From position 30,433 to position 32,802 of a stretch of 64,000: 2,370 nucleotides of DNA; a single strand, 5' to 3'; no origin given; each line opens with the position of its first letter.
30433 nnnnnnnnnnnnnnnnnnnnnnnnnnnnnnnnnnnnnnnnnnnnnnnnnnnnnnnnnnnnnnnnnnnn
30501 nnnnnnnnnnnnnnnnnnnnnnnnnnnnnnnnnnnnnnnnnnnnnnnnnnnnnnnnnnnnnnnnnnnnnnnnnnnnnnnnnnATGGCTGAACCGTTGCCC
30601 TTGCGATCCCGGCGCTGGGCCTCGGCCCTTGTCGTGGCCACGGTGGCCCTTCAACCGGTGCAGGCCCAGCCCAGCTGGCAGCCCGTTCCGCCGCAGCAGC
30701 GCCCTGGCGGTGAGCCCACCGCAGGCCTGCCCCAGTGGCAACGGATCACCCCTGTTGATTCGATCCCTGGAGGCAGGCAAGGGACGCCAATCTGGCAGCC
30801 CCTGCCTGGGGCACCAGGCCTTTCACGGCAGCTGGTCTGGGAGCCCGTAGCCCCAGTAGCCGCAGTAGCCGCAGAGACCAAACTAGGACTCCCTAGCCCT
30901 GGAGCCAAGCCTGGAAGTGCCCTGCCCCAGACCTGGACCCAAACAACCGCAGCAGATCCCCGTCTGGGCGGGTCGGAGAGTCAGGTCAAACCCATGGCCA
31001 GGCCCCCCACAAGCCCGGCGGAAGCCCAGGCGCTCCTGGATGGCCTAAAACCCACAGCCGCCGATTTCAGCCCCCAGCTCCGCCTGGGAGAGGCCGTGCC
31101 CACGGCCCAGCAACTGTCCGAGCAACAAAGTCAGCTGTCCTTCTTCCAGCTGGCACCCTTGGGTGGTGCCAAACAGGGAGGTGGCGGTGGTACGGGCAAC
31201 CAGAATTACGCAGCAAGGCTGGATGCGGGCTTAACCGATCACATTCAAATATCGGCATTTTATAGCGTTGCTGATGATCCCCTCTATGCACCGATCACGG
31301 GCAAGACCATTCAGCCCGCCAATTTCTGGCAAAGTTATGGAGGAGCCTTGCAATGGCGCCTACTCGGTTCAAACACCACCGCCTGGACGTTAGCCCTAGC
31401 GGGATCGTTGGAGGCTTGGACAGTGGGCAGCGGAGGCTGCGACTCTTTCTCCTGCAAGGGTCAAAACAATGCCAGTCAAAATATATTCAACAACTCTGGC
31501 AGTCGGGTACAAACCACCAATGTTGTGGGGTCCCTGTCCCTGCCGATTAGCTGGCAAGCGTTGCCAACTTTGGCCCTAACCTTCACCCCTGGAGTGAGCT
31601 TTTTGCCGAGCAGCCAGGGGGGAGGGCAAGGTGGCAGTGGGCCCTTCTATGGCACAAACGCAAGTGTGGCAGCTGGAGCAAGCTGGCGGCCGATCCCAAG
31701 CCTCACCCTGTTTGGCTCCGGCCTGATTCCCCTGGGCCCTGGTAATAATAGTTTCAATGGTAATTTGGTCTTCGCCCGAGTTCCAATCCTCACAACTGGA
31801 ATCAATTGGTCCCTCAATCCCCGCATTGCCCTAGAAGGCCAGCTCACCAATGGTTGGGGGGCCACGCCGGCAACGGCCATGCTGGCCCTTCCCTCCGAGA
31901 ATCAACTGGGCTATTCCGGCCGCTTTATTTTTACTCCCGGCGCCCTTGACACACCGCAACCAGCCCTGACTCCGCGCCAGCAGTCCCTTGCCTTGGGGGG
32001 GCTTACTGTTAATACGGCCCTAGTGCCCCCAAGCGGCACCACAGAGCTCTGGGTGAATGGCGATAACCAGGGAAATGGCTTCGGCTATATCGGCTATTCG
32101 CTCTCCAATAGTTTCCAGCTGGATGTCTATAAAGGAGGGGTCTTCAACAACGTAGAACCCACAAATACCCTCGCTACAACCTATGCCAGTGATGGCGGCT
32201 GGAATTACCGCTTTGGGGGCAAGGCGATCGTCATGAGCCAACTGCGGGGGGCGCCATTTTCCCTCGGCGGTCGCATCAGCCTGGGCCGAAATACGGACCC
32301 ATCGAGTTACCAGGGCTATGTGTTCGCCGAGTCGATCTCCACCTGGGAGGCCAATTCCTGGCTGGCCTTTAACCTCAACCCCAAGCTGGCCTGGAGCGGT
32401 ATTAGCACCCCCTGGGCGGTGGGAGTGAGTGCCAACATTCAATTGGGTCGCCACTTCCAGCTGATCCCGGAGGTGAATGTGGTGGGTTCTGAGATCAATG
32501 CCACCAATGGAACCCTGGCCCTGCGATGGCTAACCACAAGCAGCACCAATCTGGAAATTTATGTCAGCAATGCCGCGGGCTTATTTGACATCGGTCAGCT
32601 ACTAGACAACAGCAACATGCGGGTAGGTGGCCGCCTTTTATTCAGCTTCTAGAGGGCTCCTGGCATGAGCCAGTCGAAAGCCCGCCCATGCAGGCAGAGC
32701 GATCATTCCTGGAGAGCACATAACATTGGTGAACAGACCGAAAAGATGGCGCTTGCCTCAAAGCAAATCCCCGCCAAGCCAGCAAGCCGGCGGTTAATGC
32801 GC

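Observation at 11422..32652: Candidate PKS-glycolipid biosynthesis and export locus with an unusual part list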

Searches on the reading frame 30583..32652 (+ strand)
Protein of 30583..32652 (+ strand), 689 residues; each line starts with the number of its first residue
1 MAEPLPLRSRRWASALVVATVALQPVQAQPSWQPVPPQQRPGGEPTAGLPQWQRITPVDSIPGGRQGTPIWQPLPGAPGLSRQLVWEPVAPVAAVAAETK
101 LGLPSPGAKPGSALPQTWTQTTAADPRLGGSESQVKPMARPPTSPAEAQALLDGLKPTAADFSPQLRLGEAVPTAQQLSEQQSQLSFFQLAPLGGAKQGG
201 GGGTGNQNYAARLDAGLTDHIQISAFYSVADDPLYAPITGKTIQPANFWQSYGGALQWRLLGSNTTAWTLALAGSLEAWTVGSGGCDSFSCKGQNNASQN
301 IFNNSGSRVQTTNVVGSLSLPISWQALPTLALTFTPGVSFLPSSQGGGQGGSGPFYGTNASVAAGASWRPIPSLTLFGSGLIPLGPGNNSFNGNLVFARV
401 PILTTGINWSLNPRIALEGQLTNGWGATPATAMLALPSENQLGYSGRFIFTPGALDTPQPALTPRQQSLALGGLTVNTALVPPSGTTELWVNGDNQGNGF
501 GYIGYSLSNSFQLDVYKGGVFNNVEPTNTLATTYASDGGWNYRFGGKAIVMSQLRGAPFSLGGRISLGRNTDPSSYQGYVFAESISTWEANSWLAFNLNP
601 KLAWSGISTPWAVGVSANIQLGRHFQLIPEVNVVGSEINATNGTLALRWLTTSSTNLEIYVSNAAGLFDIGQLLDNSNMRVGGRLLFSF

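Call 3: search_protein_families(library=pfam, proteins=[window:30583-32652:+], max_evalue=0.01)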
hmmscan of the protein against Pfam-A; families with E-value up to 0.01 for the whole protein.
window:30583-32652:+ (689 aa): 0 families

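Call 5: search_protein_families(library=ncbifam, proteins=[window:30583-32652:+], max_evalue=0.001)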
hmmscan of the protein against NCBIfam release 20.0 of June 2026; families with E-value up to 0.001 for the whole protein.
window:30583-32652:+ (689 aa): 0 families

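Call 34: find_homologous_proteins(query=window:30583-32652:+)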
Query window:30583-32652:+ (689 aa): 347 proteins with E <= 0.001 among 8000 candidates; the best 120 are listed.
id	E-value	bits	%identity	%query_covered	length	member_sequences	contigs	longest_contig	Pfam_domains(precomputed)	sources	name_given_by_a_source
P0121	0.0e+0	1503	98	100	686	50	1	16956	-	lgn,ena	-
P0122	0.0e+0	1301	84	100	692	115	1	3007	-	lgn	-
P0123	0.0e+0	1286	85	100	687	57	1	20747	-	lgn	-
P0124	0.0e+0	1284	84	100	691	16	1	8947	-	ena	-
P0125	0.0e+0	1234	82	98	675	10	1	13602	-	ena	-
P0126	0.0e+0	1218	81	98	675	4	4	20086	-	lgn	-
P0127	0.0e+0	1206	79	99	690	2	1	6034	-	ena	-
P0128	0.0e+0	1162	77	100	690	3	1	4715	-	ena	-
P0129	0.0e+0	1148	76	100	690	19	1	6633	-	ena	-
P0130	0.0e+0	1142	75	100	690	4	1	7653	-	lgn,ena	-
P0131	0.0e+0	1137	75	100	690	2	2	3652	-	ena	-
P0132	0.0e+0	1104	88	80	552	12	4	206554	-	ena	-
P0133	0.0e+0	1098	73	96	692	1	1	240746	-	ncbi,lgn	-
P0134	0.0e+0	1080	87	80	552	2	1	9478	-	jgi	jgi:hypothetical protein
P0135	0.0e+0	1065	85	80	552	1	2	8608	-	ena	-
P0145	2.2e-232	791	61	90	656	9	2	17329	-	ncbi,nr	ncbi:MAG TPA: hypothetical protein DDY43_02405 [Synechococcales bacterium UBA10510]|nr:hypothetical 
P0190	6.4e-200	684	55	84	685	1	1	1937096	-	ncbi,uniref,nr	ncbi:hypothetical protein [Prochlorococcus sp. MIT 1341]|uniref:hypothetical protein n=1 Tax=Prochlo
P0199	4.5e-196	671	61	75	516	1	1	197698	-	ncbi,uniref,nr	ncbi:hypothetical protein [Cyanobium sp. Morenito 9A2]|uniref:hypothetical protein n=1 Tax=Cyanobium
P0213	3.2e-190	652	54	91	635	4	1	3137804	-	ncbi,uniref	ncbi:hypothetical protein [Synechococcus sp. MIT S9504]|uniref:hypothetical protein n=1 Tax=Synechoc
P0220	7.1e-186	638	56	81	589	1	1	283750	-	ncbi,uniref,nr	ncbi:hypothetical protein [Synechococcus sp. UW179A]|uniref:hypothetical protein n=1 Tax=Synechococc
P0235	5.3e-180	618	56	80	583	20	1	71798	-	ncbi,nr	ncbi:hypothetical protein OAZ06_00025 [Synechococcus sp. AH-736-G20]|nr:hypothetical protein [Synech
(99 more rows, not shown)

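Call 44: predict_structure(alignment_id=A2)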
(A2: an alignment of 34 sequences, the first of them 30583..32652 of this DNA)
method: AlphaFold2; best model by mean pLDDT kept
length: 689 residues; sequences in the alignment: 34
mean_pLDDT: 73.3   pTM: 0.68
mean pLDDT of the five models: 73.3, 72.2, 69.9, 69.3, 68.6
residues with pLDDT >= 90: 237; 70-90: 205; 50-70: 96; < 50: 151
segments of 3 or more residues with pLDDT < 50: 1-6, 19-138, 194-205, 287-295, 438-440
pLDDT, mean of each block of 10 residues (from residue 1): 44 55 35 33 36 35 36 38 35 34 39 34 32 40 77 78 89 92 87 44 56 94 92 55 64 96 88 94 53 50 65 91 94 94 71 73 95 94 77 70 92 90 83 63 80 85 88 89 93 93 94 91 68 73 88 86 85 66 93 95 78 95 95 88 94 93 85 83 95
secondary structure, 60 per line:
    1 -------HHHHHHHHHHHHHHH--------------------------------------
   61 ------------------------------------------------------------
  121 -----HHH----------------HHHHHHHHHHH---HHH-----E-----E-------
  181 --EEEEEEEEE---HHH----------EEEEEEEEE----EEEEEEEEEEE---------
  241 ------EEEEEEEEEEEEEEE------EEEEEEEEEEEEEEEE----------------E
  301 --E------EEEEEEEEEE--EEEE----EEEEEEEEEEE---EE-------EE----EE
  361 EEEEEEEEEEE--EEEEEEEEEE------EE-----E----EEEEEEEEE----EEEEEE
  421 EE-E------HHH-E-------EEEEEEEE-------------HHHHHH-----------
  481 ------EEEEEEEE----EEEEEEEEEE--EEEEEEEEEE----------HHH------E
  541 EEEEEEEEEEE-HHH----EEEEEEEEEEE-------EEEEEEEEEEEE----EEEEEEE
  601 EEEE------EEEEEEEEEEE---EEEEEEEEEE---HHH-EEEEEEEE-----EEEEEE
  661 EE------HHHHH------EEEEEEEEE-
elements in order (helices of 4 or more, strands of 3 or more residues): H8-22 H145-155 E183-191 E208-216 E221-231 E247-261 E268-283 E310-319 E322-325 E330-340 E359-371 E374-383 E402-410 E415-422 E443-450 H464-469 E487-494 E499-508 E511-520 E540-551 E560-570 E578-589 E594-604 E611-621 E625-634 E642-649 E655-662 H669-673 E680-688
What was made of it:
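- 30583..32652 (+): Predicted large outer-membrane beta-barrel, called 'Y689' here. It has a disordered Pro-rich N-terminal 140 aa and no Pfam family. The AF2 model has pLDDT 73 with about 24 strands over residues 183-689 (call 44).
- On Composite OPX/beta-barrel polysaccharide translocon: The barrel is predicted (call 44). The AF2 model has about 24-25 strand segments over 183-689 (call 44).
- Checked: It has a signal peptide and a C-terminal Phe, and its AF2 model is all-beta from residue 183 to 689 (call 44).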

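Call 48: fold_search(model_id=the predicted structure, library=pdb)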
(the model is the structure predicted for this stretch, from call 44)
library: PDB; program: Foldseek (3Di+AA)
matches with E <= 10: 860; with E <= 0.001: 274
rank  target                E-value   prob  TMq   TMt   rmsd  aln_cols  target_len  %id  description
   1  9a30_MODEL_1_A        2.1e-09  1.00  0.19  0.21  16.5       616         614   10  Model of E. coli btuB by in-cell photo-crosslinking MS and deep learning (released 2023-02-24)
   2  5nc3                  6.6e-09  1.00  0.18  0.17  19.8       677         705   12  Crystal structure of the ferric enterobactin receptor (PfeA) from Pseudomonas aeruginosa in complex with the tris-catech (released 2018-03-21)
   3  2hdf                  1.0e-08  1.00  0.20  0.22  17.3       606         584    7  Crystal structure of the Colicin I receptor Cir from E.coli (released 2007-05-08)
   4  5mzs                  2.3e-08  1.00  0.18  0.18  19.6       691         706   12  Crystal structure of the ferric enterobactin receptor (PfeA) mutant (R480A_Q482A) from Pseudomonas aeruginosa (released 2018-02-14)
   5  5out                  2.9e-08  1.00  0.19  0.19  19.6       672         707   11  CRYSTAL STRUCTURE OF THE FERRIC ENTEROBACTIN RECEPTOR (PFEA) MUTANT (G324V) FROM PSEUDOMONAS AERUGINOSA (released 2018-09-05)
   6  6z8q_B                3.5e-08  1.00  0.16  0.17  20.2       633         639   10  Copper transporter OprC (released 2021-06-09)
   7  5nc4                  3.9e-08  1.00  0.18  0.18  19.8       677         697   12  Crystal structure of the ferric enterobactin receptor (PfeA) in complex with protochelin from Pseudomonas aeruginosa (released 2018-03-21)
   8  6i2j                  4.3e-08  1.00  0.17  0.17  19.9       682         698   12  Crystal structure of the ferric enterobactin receptor mutant (Q482A) from Pseudomonas aeruginosa (PfeA) in complex with  (released 2019-01-16)
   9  3m8d                  4.5e-08  1.00  0.19  0.21  19.2       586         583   10  Crystal structure of spin-labeled BtuB V10R1 with bound calcium and cyanocobalamin (released 2010-09-15)
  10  4epa                  4.5e-08  1.00  0.17  0.18  20.4       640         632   10  The crystal structure of the ferric yersiniabactin uptake receptor FyuA from Yersinia pestis (released 2012-06-20)
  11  1nqh                  5.5e-08  1.00  0.18  0.20  19.7       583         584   10  OUTER MEMBRANE COBALAMIN TRANSPORTER (BTUB) FROM E. COLI, WITH BOUND CALCIUM AND CYANOCOBALAMIN (VITAMIN B12) SUBSTRATE (released 2003-04-29)
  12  2iah_A                6.4e-08  1.00  0.16  0.15  21.5       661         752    8  Crystal structure of the ferripyoverdine receptor of the outer membrane of Pseudomonas aeruginosa bound to ferripyover (released 2007-09-11)
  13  5fp2_A                6.7e-08  1.00  0.19  0.23  17.5       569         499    9  Crystal structure of the siderophore receptor PirA from Pseudomonas aeruginosa (released 2015-12-09)
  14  2gsk_A                7.1e-08  1.00  0.19  0.22  18.2       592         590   10  Structure of the BtuB:TonB Complex (released 2006-06-13)
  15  5fp2_B                7.1e-08  1.00  0.19  0.22  17.5       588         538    9  Crystal structure of the siderophore receptor PirA from Pseudomonas aeruginosa (released 2015-12-09)
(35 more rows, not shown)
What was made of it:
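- Closest known: Composite OPX/beta-barrel translocons. Different: Its Foldseek top hits are TonB-dependent receptors and ushers (calls 44, 48).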

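Call 57: find_encoding_contigs(protein=P0190, flank=10000, max_places=1)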
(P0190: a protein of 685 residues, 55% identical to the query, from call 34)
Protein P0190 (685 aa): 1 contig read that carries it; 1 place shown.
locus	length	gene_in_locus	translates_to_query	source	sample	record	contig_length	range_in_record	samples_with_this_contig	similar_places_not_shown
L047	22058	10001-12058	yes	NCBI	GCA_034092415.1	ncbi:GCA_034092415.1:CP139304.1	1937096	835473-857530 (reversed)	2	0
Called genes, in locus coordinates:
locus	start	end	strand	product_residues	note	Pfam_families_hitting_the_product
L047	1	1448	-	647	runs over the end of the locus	PF13522:GATase_6, PF12481:DUF3700 (weak), PF13537:GATase_7, PF00733:Asn_synthase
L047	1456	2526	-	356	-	PF14897:EpsG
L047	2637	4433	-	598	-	PF00664:ABC_membrane, PF00005:ABC_tran, PF02463:SMC_N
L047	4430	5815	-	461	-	PF03721:UDPG_MGDP_dh_N, PF00984:UDPG_MGDP_dh, PF03720:UDPG_MGDP_dh_C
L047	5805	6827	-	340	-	PF01073:3Beta_HSD, PF01370:Epimerase, PF02719:Polysacc_synt_2, PF04321:RmlD_sub_bind, PF07993:NAD_binding_4, PF13460:NAD_binding_10 (faint), PF16363:GDP_Man_Dehyd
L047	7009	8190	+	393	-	PF02563:Poly_export, PF10531:SLBB (faint), PF22461:SLBB_2 (faint)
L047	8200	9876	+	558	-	PF02706:Wzz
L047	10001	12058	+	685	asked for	-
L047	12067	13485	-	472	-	PF00067:p450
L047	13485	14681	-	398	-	-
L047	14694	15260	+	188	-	PF10604:Polyketide_cyc2 (weak), PF03364:Polyketide_cyc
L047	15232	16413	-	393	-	PF13506:Glyco_transf_21, PF00535:Glycos_transf_2 (weak), PF13632:Glyco_trans_2_3 (faint)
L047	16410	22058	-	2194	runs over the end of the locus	PF00109:ketoacyl-synt, PF02801:Ketoacyl-synt_C, PF16197:KAsynt_C_assoc, PF22621:CurL-like_PKS_C, PF14765:PS-DH, PF00107:ADH_zinc_N, PF13602:ADH_zinc_N_2, PF00106:adh_short, +7 more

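Call 58: find_encoding_contigs(protein=P0213, flank=10000, max_places=1)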
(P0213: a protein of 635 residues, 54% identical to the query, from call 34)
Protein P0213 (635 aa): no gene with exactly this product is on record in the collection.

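Call 59: find_encoding_contigs(protein=P0199, flank=10000, max_places=1)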
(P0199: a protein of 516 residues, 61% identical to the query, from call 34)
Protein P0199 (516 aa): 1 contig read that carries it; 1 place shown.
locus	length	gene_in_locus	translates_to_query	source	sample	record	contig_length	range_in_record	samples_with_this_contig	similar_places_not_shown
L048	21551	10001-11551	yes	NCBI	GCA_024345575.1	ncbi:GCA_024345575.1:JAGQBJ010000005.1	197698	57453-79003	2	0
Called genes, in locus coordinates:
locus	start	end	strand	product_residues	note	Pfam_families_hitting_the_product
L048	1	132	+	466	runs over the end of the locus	PF02233:PNTB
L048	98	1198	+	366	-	PF00561:Abhydrolase_1, PF12146:Hydrolase_4, PF00326:Peptidase_S9 (faint), PF08386:Abhydrolase_4 (faint)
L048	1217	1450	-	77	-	-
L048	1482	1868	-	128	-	-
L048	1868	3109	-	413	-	PF02670:DXP_reductoisom, PF08436:DXP_redisom_C, PF13288:DXPR_C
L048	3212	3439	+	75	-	-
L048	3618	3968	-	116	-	PF05685:Uma2 (weak)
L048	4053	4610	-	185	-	PF00908:dTDP_sugar_isom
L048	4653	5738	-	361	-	PF01370:Epimerase, PF02719:Polysacc_synt_2 (weak), PF04321:RmlD_sub_bind, PF07993:NAD_binding_4, PF16363:GDP_Man_Dehyd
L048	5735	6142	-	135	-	-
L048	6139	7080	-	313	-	PF01370:Epimerase, PF04321:RmlD_sub_bind, PF16363:GDP_Man_Dehyd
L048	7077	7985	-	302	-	PF00483:NTP_transferase, PF12804:NTP_transf_3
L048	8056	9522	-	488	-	PF01406:tRNA-synt_1e, PF00133:tRNA-synt_1 (faint), PF09334:tRNA-synt_1g (faint), PF09190:DALR_2, PF23493:CysS_C (faint)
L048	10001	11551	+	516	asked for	-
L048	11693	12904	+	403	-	PF02563:Poly_export, PF22461:SLBB_2 (weak), PF10531:SLBB, PF22461:SLBB_2 (weak)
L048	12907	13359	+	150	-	PF00782:DSPc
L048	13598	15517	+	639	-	PF00664:ABC_membrane (weak), PF00005:ABC_tran, PF02463:SMC_N (faint)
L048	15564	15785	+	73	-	PF01402:RHH_1 (weak)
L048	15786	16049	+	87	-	PF01850:PIN (weak)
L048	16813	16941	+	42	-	-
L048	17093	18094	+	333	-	PF00535:Glycos_transf_2, PF10111:Glyco_tranf_2_2, PF13641:Glyco_tranf_2_3, PF13632:Glyco_trans_2_3 (weak)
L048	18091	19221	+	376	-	PF01266:DAO, PF07992:Pyr_redox_2 (faint), PF13450:NAD_binding_8, PF01593:Amino_oxidase, PF03275:GLF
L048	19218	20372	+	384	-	-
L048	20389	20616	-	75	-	-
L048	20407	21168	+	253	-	PF05050:Methyltransf_21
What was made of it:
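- It has Y689 and Wza at the same cysS-dxr site, among rmlABCD, ABC, GT2 and GLF genes (L048, call 59).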

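Call 63: find_encoding_contigs(protein=P0220, flank=10000, max_places=1)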
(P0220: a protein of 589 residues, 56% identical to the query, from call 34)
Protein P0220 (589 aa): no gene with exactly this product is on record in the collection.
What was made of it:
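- Tried and rejected: Two context look-ups failed because the exact protein was not on record (calls 58, 63).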

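Call 64: find_encoding_contigs(protein=P0145, flank=10000, max_places=1)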
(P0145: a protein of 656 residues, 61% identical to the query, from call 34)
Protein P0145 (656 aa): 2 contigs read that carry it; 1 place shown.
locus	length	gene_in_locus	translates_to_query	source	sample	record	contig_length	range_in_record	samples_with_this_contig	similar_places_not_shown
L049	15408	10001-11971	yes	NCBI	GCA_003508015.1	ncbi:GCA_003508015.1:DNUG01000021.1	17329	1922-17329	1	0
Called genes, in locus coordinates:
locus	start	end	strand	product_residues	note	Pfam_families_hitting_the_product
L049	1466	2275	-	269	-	PF03269:DUF268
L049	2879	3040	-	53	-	PF16363:GDP_Man_Dehyd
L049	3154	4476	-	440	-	PF02397:Bac_transf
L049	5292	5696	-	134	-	PF01850:PIN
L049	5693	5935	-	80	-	PF04014:MazE_antitoxin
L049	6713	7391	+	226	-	PF02563:Poly_export, PF10531:SLBB (faint)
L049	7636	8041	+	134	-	PF10531:SLBB, PF22461:SLBB_2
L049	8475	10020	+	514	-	PF13807:GNVR (faint)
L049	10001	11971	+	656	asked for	-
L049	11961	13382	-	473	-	PF00067:p450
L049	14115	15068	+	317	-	PF10604:Polyketide_cyc2, PF03364:Polyketide_cyc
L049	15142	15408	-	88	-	?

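Call 65: find_encoding_contigs(protein=P0235, flank=10000, max_places=1)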
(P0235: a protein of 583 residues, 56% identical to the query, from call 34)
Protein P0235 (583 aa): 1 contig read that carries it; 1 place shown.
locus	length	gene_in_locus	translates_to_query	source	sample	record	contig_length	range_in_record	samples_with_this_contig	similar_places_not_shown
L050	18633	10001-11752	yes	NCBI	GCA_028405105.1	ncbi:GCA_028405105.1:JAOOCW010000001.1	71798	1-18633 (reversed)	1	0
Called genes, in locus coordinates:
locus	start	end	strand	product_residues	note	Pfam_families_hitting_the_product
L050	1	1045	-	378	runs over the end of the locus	PF01041:DegT_DnrJ_EryC1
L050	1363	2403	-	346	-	PF01370:Epimerase, PF04321:RmlD_sub_bind (weak), PF16363:GDP_Man_Dehyd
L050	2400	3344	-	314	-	PF01073:3Beta_HSD, PF01370:Epimerase, PF02719:Polysacc_synt_2 (faint), PF07993:NAD_binding_4 (faint), PF16363:GDP_Man_Dehyd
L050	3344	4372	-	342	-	PF01370:Epimerase, PF16363:GDP_Man_Dehyd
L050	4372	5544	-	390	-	PF01370:Epimerase, PF04321:RmlD_sub_bind (weak), PF16363:GDP_Man_Dehyd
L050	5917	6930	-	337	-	PF02563:Poly_export, PF22461:SLBB_2 (faint), PF10531:SLBB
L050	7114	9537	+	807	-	PF13614:AAA_31 (weak)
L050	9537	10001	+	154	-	PF22784:PTP-SAK (weak), PF00782:DSPc, PF22785:Tc-R-P (weak)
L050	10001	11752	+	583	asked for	-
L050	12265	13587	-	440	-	PF07690:MFS_1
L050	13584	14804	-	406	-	PF13506:Glyco_transf_21, PF00535:Glycos_transf_2 (faint)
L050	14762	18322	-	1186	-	PF08240:ADH_N (faint), PF00107:ADH_zinc_N, PF13602:ADH_zinc_N_2, PF08659:KR, PF00550:PP-binding, PF01370:Epimerase, PF07993:NAD_binding_4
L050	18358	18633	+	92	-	PF14765:PS-DH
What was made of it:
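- L050 keeps PKS, GT21, MFS, Y689, PCP and OPX even without P450, X438 and SRPBCC (call 65). The reduced variant L050 still couples PKS, GT21 and MFS to Y689, PCP and OPX (call 65).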
